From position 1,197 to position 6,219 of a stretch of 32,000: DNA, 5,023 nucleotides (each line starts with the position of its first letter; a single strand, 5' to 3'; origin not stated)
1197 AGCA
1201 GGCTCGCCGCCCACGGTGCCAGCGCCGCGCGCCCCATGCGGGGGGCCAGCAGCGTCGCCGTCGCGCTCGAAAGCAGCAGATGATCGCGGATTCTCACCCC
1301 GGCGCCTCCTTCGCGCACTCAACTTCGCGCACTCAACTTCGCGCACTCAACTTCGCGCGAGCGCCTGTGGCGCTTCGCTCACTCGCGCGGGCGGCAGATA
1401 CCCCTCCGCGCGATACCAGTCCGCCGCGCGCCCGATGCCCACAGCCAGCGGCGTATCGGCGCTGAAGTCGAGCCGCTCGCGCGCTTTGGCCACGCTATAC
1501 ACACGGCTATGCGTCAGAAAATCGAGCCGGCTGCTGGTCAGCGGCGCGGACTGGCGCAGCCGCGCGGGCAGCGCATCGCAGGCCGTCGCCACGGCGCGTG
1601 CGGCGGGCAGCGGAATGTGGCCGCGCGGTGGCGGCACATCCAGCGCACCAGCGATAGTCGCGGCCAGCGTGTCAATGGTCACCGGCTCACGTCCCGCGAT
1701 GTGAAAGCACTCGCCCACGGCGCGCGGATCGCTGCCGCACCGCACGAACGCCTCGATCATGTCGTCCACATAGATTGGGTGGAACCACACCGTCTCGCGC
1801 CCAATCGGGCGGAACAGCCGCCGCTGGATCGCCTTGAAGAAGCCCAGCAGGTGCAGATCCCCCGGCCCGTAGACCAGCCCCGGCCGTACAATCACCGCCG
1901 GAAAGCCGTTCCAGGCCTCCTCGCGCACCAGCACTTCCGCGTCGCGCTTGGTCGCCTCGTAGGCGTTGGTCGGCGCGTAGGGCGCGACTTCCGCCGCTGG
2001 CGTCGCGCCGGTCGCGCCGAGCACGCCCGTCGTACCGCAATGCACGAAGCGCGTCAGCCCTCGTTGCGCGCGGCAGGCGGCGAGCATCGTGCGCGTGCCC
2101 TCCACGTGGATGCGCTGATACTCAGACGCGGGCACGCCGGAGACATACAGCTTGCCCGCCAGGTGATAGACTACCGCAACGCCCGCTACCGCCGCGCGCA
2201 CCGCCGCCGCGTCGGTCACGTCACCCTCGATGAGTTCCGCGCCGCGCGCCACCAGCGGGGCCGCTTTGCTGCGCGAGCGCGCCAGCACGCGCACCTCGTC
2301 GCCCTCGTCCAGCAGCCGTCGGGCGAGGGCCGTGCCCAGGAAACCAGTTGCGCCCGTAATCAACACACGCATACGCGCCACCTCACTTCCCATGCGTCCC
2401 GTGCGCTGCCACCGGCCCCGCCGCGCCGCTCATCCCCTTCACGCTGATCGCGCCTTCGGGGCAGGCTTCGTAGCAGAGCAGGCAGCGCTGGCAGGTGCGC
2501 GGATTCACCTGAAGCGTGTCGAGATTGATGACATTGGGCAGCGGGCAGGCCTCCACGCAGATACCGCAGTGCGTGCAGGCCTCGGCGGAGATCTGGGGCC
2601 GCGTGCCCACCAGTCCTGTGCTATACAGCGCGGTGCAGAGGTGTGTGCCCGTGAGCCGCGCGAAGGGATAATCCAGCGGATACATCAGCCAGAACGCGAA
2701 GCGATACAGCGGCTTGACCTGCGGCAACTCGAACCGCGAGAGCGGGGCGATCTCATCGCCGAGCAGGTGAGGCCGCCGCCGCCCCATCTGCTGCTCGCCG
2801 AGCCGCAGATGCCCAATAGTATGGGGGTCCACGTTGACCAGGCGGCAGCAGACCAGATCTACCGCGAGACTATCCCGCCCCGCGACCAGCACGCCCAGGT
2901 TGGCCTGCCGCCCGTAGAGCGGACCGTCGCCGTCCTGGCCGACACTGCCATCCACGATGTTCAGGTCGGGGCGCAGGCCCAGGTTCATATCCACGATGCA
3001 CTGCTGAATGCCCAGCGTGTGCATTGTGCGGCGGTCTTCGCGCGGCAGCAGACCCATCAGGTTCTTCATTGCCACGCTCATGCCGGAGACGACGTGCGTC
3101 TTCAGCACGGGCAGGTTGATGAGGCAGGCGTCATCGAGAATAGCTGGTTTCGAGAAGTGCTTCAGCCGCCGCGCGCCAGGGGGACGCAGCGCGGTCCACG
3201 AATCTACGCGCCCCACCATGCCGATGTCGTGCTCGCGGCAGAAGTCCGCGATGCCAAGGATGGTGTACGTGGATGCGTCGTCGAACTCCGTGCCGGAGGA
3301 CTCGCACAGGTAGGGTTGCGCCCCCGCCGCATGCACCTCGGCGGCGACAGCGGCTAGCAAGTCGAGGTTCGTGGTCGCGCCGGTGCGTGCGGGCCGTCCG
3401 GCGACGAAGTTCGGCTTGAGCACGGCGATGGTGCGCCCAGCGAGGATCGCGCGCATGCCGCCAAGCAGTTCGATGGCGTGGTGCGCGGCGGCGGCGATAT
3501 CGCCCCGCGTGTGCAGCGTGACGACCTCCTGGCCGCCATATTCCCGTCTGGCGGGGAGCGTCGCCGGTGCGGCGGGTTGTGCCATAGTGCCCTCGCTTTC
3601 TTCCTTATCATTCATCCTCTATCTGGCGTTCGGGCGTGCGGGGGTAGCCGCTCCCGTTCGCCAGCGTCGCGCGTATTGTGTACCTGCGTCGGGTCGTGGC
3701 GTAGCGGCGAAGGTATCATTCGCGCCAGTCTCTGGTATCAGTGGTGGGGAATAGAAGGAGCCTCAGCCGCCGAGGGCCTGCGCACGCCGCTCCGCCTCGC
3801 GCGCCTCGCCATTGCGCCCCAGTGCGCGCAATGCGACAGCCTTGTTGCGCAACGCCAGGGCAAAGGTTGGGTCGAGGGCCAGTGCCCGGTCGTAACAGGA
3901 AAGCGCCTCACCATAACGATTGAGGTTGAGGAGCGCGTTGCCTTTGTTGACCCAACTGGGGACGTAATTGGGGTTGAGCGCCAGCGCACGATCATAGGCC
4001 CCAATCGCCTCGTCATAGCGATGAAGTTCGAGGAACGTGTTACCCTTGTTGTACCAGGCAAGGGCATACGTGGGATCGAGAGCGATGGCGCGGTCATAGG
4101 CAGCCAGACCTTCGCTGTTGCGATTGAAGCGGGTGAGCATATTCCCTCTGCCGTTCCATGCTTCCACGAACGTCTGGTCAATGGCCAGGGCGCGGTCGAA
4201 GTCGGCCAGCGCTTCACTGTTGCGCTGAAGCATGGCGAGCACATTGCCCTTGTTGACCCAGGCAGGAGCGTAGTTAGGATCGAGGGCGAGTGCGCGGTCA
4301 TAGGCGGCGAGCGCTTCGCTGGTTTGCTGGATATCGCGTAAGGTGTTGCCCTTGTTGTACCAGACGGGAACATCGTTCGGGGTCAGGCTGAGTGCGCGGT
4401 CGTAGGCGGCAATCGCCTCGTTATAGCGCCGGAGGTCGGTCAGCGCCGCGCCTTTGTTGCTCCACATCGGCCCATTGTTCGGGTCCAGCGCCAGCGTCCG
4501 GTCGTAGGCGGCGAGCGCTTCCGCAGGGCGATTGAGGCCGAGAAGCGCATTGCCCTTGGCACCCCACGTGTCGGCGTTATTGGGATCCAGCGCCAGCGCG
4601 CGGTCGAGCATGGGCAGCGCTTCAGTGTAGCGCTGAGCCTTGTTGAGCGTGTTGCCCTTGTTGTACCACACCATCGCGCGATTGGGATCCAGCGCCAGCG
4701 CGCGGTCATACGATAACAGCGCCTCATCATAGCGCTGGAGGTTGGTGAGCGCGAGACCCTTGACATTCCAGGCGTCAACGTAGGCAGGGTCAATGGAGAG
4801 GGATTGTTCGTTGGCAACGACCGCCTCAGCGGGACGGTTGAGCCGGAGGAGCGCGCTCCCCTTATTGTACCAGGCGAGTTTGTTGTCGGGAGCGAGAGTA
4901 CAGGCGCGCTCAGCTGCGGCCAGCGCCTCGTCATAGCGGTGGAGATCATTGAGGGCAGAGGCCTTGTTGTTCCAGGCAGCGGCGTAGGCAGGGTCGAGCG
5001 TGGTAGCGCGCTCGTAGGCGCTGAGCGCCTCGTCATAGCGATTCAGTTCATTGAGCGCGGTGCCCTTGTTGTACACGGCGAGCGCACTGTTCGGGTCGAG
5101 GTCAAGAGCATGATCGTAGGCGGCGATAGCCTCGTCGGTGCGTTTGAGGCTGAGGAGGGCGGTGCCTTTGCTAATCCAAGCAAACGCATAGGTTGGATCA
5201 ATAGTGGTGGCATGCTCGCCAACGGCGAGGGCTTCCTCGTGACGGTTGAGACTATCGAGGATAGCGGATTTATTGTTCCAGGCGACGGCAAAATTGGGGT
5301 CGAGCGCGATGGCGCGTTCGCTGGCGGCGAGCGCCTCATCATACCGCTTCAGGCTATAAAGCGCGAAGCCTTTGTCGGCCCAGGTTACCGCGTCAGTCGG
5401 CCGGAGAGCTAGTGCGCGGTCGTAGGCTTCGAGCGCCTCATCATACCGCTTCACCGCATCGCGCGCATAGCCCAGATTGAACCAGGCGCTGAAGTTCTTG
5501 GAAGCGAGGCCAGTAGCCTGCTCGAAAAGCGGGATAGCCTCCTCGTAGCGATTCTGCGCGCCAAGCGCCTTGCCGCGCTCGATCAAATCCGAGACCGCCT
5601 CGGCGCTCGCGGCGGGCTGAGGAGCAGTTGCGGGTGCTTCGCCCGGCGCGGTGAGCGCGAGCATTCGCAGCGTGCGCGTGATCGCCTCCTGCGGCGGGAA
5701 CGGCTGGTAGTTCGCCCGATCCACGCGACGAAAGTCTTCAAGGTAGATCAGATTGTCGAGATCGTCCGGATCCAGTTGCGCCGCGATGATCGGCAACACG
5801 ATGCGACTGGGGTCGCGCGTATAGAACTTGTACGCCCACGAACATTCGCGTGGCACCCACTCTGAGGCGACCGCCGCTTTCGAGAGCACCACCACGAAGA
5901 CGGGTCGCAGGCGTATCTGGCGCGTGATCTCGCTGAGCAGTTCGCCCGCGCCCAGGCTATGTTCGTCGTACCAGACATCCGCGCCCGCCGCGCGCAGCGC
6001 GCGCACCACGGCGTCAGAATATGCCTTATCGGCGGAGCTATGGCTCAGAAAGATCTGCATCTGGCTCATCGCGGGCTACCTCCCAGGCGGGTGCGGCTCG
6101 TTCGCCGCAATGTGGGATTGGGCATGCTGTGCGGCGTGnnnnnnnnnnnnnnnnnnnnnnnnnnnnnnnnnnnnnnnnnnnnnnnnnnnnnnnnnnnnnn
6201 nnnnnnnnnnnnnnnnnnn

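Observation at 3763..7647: Tandem paralogous TIR-TPR genes: candidate stand-alone sensor/NADase-type module with no recognisable partner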

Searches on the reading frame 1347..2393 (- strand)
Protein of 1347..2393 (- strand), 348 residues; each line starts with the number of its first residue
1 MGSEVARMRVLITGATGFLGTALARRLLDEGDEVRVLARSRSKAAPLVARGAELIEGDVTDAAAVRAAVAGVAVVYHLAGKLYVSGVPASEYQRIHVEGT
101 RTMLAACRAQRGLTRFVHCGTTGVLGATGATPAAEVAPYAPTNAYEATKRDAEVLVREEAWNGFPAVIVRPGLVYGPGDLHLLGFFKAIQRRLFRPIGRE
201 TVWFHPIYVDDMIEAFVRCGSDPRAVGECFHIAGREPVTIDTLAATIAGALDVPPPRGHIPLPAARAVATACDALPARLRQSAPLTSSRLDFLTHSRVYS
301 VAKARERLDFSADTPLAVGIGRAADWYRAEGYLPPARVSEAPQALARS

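Call 29: search_protein_families(library=pfam, proteins=[window:1347-2393:-], max_evalue=0.001)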
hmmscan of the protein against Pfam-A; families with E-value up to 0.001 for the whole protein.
window:1347-2393:- (348 aa): 11 families
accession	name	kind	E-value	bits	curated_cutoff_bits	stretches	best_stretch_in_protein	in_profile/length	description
PF01370.27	Epimerase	-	9.5e-39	133.7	20.9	1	10-226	1-231/240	NAD dependent epimerase/dehydratase family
PF01073.25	3Beta_HSD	-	8.8e-28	97.6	22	1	11-256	1-273/280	3-beta hydroxysteroid dehydrogenase/isomerase family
PF16363.11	GDP_Man_Dehyd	-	9.3e-22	78.3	27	1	11-158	1-166/332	GDP-mannose 4,6 dehydratase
PF13460.12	NAD_binding_10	-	3.2e-19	69.9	27.2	1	14-173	1-145/184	NAD(P)H-binding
PF07993.18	NAD_binding_4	-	4.1e-19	69.2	20.1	2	64-176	81-209/258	Male sterility protein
PF04321.23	RmlD_sub_bind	-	3.7e-18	66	27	1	8-290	1-263/287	RmlD substrate binding domain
PF05368.20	NmrA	-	9.6e-12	45.5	27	1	9-118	4-104/298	NmrA-like family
PF00106.31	adh_short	-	9e-07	29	26.6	1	10-74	3-73/195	short chain dehydrogenase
PF02719.21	Polysacc_synt_2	-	2.6e-05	24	20.2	1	10-122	1-129/293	Polysaccharide biosynthesis protein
PF08659.16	KR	-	0.00033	21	22.6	1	10-73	3-76/180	KR domain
PF03807.23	F420_oxidored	-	0.00069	20.6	21.6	0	15-76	6-69/94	NADP oxidoreductase coenzyme F420-dependent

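Call 48: list_cluster_members(proteins=[window:1347-2393:-, window:2383-3615:-, window:7939-8793:+, window:8771-10399:+, window:10492-11163:+, window:11436-12107:+, window:14555-16744:+, window:16778-17587:+])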
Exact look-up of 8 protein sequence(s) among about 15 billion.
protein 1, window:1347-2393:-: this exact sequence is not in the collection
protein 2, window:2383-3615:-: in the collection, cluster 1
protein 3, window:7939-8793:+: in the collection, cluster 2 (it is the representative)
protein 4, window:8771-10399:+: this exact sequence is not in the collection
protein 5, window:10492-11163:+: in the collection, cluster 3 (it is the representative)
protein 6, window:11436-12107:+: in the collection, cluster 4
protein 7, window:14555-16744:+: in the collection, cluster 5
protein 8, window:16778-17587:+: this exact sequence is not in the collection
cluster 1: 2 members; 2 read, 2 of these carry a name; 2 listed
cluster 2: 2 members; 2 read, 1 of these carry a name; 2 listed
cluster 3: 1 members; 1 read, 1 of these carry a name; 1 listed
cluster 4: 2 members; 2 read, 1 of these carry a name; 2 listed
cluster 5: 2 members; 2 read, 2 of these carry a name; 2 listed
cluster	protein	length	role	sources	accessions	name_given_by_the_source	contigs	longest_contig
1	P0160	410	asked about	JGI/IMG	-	uncharacterized protein (DUF362 family)/ferredoxin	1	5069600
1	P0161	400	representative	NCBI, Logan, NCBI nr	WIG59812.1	MAG: Iron-sulfur cluster-binding protein [Ktedonobacterales bacterium]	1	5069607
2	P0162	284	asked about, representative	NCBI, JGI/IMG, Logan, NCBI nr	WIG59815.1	MAG: hypothetical protein OJF49_002562 [Ktedonobacterales bacterium] | Cof subfamily protein (haloacid dehalogenase superfamily)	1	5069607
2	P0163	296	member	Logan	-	-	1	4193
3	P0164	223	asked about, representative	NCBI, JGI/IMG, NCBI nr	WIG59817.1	MAG: hypothetical protein OJF49_002564 [Ktedonobacterales bacterium] | hypothetical protein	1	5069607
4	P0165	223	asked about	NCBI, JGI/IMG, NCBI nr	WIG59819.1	MAG: hypothetical protein OJF49_002566 [Ktedonobacterales bacterium] | hypothetical protein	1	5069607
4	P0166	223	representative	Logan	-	-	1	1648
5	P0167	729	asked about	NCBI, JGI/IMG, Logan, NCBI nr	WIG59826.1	MAG: Serine/threonine protein kinase PrkC, regulator of stationary phase ... | tRNA A-37 threonylcarbamoyl transferase component Bud32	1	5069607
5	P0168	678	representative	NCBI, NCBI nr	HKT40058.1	MAG TPA: serine/threonine-protein kinase, partial [Ktedonobacterales bacterium] | serine/threonine-protein kinase [Ktedonobacterales bacterium]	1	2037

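Call 49: find_encoding_contigs(protein=P0163, flank=10000)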
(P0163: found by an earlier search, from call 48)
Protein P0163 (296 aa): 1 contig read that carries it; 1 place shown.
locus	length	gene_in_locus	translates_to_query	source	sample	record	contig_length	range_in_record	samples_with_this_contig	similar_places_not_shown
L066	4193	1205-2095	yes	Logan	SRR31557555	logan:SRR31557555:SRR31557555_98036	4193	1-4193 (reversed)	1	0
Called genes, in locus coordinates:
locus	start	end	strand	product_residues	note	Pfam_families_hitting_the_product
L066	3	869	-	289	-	?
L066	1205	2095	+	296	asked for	PF00702:Hydrolase (weak), PF05116:S6PP (faint), PF08282:Hydrolase_3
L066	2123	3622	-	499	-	PF13088:BNR_2 (weak)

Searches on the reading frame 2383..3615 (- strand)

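Call 29: search_protein_families(library=pfam, proteins=[window:2383-3615:-], max_evalue=0.001)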
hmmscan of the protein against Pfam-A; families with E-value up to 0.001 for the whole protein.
window:2383-3615:- (410 aa): 11 families
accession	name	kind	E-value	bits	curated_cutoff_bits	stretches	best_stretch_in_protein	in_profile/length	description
PF04015.17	DUF362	-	2.5e-42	145.7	24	1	65-258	2-200/200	Domain of unknown function (DUF362)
PF00037.32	Fer4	-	3.5e-12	46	21.1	2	369-391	2-24/24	4Fe-4S binding domain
PF12837.12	Fer4_6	-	1.4e-10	41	25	2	340-358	2-20/24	4Fe-4S binding domain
PF12797.12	Fer4_2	-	8.6e-08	32.1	24.5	1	339-358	2-21/22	4Fe-4S binding domain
PF13237.11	Fer4_10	-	1.2e-07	32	25.5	1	340-386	2-53/53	4Fe-4S dicluster domain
PF12838.12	Fer4_7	-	1.8e-07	32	27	1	347-389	2-52/52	4Fe-4S dicluster domain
PF13484.11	Fer4_16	-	1.3e-05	26.3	30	0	375-393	2-20/66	4Fe-4S double cluster binding domain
PF13187.11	Fer4_9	-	5.1e-05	23.6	27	1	346-390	1-52/52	4Fe-4S dicluster domain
PF14697.11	Fer4_21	-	0.00011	22.7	35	0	341-391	2-58/59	4Fe-4S dicluster domain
PF12800.12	Fer4_4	-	0.00012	22.6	24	0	345-358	2-15/17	4Fe-4S binding domain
PF12798.12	Fer4_3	-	0.00015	22.8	27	0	375-389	1-15/15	4Fe-4S binding domain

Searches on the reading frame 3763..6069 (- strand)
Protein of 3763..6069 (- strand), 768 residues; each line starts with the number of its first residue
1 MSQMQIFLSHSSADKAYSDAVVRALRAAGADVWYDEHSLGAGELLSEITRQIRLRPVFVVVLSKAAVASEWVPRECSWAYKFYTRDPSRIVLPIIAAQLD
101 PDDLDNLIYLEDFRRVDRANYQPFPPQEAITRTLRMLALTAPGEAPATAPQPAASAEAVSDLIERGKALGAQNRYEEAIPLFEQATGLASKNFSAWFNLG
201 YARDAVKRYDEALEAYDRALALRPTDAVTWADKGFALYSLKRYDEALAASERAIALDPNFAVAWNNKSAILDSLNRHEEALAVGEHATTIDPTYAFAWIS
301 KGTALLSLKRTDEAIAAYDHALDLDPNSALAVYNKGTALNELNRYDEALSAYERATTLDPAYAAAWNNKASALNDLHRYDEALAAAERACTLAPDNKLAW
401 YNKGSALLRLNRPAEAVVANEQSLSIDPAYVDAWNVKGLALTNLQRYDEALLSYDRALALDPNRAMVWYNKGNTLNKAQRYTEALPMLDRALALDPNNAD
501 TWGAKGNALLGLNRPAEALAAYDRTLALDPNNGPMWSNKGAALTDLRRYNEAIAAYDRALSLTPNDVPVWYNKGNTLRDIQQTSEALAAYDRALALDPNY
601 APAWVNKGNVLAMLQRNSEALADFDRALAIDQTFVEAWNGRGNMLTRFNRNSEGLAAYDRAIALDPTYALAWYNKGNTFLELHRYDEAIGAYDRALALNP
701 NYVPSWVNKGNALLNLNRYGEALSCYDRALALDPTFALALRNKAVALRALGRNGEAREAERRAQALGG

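Call 3: search_protein_families(library=pfam, proteins=[window:3763-6069:-], max_evalue=0.01)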
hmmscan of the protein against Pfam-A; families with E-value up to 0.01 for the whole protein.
window:3763-6069:- (768 aa): 33 families (the best 25 are shown)
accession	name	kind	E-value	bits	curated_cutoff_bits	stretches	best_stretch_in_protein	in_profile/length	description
PF00515.34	TPR_1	-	1.6e-136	439.6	27.8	15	669-702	1-34/34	Tetratricopeptide repeat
PF07719.23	TPR_2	-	3.3e-110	351.7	27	13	669-702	1-34/34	Tetratricopeptide repeat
PF13431.12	TPR_17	-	1.3e-98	315.6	24.4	13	657-689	1-33/34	Tetratricopeptide repeat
PF13181.12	TPR_8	-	1.8e-95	305.5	25.7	12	704-735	2-33/34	Tetratricopeptide repeat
PF13414.12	TPR_11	-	5e-90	295.4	26.8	14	574-614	1-41/42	TPR repeat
PF13432.12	TPR_16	-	1.1e-80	266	32.7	11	164-227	2-65/65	Tetratricopeptide repeat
PF13428.12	TPR_14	-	6.5e-62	199.9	23.5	12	467-506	3-42/44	Tetratricopeptide repeat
PF13424.12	TPR_12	-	9.3e-53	176.8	30.1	8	464-529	2-75/77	Tetratricopeptide repeat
PF14559.12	TPR_19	-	4.9e-51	171.4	25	13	477-537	3-62/68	Tetratricopeptide repeat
PF13371.12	TPR_9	-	1e-44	150.8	35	8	207-259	9-61/73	Tetratricopeptide repeat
PF13176.12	TPR_7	-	2.4e-38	127.4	27.9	2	195-226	1-32/36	Tetratricopeptide repeat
PF23914.1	TPR_CcmH_CycH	-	7.7e-27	94.5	42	1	423-530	42-152/158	Cytochrome c-type biogenesis protein H TPR domain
PF12895.13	ANAPC3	-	1.7e-26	92.7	27.2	5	376-455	2-80/82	Anaphase-promoting complex, cyclosome, subunit 3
PF01239.28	PPTA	-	2.3e-25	87.1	29.5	0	243-273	1-31/32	Protein prenyltransferase alpha subunit repeat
PF13374.12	TPR_10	-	6.4e-20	70.9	27.5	0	470-494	7-31/42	Tetratricopeptide repeat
PF13676.11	TIR_2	-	1.5e-16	61.4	28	1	6-114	1-109/122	TIR domain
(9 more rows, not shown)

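Call 4: search_protein_families(library=padloc, proteins=[window:3763-6069:-], max_evalue=0.01)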
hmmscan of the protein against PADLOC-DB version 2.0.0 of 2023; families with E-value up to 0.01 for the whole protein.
window:3763-6069:- (768 aa): 15 families
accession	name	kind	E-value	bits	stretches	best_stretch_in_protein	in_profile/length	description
PDLC02012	SAVED5--SAVED_TIR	-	2.7e-13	47.8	1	5-97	15-107/404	-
PDLC05062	PDC-S66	-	3.2e-11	41.2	1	3-94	148-240/282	-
PDLC00436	ThsB1|ThsB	-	7.5e-09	33.3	1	2-117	34-152/183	TIR-like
PDLC01172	TPR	-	9.9e-08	29.2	0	337-403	92-153/448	TPR repeats containing protein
PDLC03015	TIR-NLR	-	1.6e-05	21.9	1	5-97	3-95/824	-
PDLC01260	Csm2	-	3.2e-05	22.9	0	543-560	68-85/86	CAS-III-A; effector_SS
PDLC00419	ThsB1|ThsB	-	7.9e-05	20.5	1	3-86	27-115/165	TIR-like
PDLC01010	Csm2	-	0.00011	21.1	0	542-560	76-94/96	CRISPR type III-A/MTUBE-associated protein Csm2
PDLC00417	ThsB1|ThsB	-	0.00023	18.8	1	5-95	168-260/303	TIR-like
PDLC02421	Aga_TIR-PNTD1-PNTD2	-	0.00057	17.1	1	3-82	3-85/430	Class I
PDLC03825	spbK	-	0.0015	16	1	3-27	148-172/308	-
PDLC02403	Aga_TIR-PNTD1-PNTD2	-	0.0028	14.8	1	5-83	4-85/443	Class I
PDLC00422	ThsB1|ThsB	-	0.0031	15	1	3-96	40-138/194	TIR-like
PDLC00728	Effector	-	0.0077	13.2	0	5-50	11-57/432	TIR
PDLC02907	TPR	-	0.0082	12.7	1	335-396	620-681/864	-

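Call 5: search_protein_families(library=ncbifam, proteins=[window:3763-6069:-], max_evalue=0.01)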
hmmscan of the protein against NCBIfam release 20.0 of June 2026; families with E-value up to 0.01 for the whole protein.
window:3763-6069:- (768 aa): 31 families (the best 25 are shown)
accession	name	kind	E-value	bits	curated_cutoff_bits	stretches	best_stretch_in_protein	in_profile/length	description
NF040959.1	MamA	equivalog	5e-65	218.8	200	6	464-631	36-203/204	magnetosome protein MamA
TIGR02552.1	LcrH_SycD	equivalog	3.3e-46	156.4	104.8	7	171-257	30-116/136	SycD/LcrH family type III secretion system chaperone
TIGR02917.1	PEP_TPR_lipo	equivalog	2.6e-45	154.7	312.2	6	581-688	139-246/899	XrtA/PEP-CTERM system TPR-repeat protein PrsT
NF033762.1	social_mot_Tgl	equivalog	8.1e-45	153.1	225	6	619-756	49-189/252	social motility TPR repeat lipoprotein Tgl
TIGR02521.1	type_IV_pilW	equivalog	5.5e-40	137.4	154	5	477-605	43-173/234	type IV pilus biogenesis/stability protein PilW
NF033920.0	C39_PA2778_fam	equivalog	1.9e-39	135.6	150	7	296-394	157-255/255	PA2778 family cysteine peptidase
NF008391.2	PRK11189.1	equivalog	4.4e-37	128.2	250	5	421-485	89-153/297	lipoprotein NlpI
TIGR00990.1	3a0801s09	subfamily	4.6e-30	104.8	757.25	5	513-665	345-497/615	mitochondrial import receptor subunit TOM70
NF033758.1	gliding_GltE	equivalog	3.5e-24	85.5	225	2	614-749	199-336/411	adventurous gliding motility TPR repeat lipoprotein GltE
NF052415.1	T3SS_chap_SctY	equivalog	4e-23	82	70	6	479-561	20-105/106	type III secretion apparatus assembly chaperone SctY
TIGR04510.1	mod_pep_cyc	subfamily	2.6e-22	79.2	400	3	276-439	413-578/814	putative peptide modification system cyclase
TIGR03939.1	PGA_TPR_OMP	equivalog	1.5e-19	69.8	366.65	4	440-546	95-201/800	poly-beta-1,6 N-acetyl-D-glucosamine export porin PgaA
NF053607.1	CHU_0125_OmpA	equivalog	6.2e-18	64.6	620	2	311-398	35-122/639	CHU_0125 family OmpA-like outer membrane integrity protein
NF047507.1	TPR_BatC_Lepto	exception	1.5e-17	63.8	175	0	320-433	17-132/214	TPR repeat-containing protein BatC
NF011886.0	PRK15359.1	equivalog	1.7e-16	60.3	146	2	672-763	27-118/144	type III secretion system chaperone protein SscB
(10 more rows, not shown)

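Call 13: list_cluster_members(proteins=[window:3763-6069:-, window:6139-7647:-])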
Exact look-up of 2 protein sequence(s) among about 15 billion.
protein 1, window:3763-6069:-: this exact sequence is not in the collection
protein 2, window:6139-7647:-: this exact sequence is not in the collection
